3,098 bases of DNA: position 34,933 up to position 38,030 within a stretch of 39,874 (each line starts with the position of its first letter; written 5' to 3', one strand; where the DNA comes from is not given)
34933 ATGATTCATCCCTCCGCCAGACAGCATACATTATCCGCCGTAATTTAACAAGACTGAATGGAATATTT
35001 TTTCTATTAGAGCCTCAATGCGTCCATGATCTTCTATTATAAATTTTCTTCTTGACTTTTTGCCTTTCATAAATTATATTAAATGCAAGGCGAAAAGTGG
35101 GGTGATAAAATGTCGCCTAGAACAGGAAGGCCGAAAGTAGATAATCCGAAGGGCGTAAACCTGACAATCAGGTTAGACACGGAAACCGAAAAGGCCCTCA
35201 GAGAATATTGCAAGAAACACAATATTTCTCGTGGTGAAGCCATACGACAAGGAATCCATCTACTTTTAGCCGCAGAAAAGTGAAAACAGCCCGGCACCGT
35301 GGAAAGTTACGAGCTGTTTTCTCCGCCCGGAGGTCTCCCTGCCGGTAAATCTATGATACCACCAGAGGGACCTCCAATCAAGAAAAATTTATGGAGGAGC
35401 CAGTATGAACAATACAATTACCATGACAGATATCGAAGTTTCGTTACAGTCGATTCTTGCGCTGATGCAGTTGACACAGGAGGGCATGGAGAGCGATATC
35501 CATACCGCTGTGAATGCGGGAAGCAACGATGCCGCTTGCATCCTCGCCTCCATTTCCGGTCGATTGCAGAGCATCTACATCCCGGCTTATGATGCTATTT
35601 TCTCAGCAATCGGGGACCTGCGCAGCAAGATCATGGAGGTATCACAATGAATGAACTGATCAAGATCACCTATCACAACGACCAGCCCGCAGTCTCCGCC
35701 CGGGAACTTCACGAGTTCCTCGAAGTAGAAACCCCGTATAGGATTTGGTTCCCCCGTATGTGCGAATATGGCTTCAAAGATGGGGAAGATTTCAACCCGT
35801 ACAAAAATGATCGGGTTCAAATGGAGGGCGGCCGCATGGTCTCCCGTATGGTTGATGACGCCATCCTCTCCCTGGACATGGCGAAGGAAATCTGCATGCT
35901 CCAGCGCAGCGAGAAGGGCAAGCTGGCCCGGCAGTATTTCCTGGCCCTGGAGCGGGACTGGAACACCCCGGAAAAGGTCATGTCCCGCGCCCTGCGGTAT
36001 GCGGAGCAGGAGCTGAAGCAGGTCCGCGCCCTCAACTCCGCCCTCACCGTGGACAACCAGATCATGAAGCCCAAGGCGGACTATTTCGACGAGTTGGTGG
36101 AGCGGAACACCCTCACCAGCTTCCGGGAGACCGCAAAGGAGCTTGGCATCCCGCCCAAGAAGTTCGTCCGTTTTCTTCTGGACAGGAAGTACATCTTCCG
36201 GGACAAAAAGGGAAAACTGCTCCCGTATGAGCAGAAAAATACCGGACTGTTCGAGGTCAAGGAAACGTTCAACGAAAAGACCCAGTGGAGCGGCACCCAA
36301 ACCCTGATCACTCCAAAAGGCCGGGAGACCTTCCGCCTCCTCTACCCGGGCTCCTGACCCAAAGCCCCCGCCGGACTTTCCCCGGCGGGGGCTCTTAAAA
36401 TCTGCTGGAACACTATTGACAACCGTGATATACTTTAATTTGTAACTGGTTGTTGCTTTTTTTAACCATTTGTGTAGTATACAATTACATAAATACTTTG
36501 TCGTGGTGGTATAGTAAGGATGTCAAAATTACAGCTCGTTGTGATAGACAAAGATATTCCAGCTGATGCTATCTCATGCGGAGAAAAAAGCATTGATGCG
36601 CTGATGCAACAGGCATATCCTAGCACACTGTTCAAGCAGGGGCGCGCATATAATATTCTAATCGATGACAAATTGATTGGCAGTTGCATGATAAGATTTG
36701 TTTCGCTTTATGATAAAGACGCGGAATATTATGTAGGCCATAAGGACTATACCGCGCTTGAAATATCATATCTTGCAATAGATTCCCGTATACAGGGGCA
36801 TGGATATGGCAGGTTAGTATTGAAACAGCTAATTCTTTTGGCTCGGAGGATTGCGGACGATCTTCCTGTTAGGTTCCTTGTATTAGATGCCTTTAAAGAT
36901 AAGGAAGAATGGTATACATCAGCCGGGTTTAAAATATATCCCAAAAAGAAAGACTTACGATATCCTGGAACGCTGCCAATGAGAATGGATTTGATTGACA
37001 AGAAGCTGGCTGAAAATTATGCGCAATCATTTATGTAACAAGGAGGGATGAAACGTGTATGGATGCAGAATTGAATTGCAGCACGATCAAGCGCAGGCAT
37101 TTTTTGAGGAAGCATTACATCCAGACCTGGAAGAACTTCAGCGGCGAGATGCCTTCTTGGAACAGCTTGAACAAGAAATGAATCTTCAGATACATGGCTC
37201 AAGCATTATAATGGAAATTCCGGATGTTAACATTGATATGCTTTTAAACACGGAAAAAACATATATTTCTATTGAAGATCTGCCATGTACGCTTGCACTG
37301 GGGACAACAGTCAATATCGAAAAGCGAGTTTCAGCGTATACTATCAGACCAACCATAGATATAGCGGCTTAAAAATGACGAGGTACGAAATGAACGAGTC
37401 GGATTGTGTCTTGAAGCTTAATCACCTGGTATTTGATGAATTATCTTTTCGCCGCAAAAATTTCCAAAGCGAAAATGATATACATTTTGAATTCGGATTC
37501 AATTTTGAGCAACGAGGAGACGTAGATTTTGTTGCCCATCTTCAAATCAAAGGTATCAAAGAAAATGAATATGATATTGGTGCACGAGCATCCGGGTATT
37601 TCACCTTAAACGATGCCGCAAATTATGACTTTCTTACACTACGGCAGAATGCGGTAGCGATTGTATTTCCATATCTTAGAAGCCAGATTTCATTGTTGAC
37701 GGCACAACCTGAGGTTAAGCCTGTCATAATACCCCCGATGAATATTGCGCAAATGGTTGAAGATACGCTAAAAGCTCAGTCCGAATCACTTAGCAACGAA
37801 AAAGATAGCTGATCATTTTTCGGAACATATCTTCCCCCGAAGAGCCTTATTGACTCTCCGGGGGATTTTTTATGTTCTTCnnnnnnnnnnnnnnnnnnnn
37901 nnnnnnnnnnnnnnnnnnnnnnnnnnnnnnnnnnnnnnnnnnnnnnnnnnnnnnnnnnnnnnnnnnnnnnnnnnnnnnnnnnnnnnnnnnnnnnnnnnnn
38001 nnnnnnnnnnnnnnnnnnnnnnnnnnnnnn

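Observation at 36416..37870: Phage-borne GNAT toxin / RHH-less antitoxin / SecB-like chaperone cassette: a candidate new toxin-antitoxin-chaperone (TAC) system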

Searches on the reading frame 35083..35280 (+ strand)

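Call 27: search_protein_families(library=pfam, proteins=[window:35083-35280:+], max_evalue=0.01)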
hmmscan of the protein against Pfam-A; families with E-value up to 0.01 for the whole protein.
window:35083-35280:+ (66 aa): 2 families
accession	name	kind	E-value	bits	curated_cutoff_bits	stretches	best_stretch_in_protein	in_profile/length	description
PF19807.5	DUF6290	-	3.1e-05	24.5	27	1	27-56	4-33/72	Family of unknown function (DUF6290)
PF01402.27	RHH_1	-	4.6e-05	23.6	20.5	1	27-62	2-37/39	Ribbon-helix-helix protein, copG family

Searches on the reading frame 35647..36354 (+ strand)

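Call 27: search_protein_families(library=pfam, proteins=[window:35647-36354:+], max_evalue=0.01)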
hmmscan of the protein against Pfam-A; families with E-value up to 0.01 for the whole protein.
window:35647-36354:+ (236 aa): 2 families
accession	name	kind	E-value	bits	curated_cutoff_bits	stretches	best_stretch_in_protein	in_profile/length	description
PF03374.19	ANT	-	3.4e-24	85.7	25.3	1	137-231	4-103/108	Phage antirepressor protein KilAC domain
PF08346.17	AntA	-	2.2e-21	76.6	27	1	16-88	1-68/68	AntA/AntB antirepressor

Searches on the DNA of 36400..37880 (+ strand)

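Call 9: search_dna_similar(query=window:36400-37880:+, collection=phages, mode=distant)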
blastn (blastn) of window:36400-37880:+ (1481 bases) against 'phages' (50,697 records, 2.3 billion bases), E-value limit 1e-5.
No match.
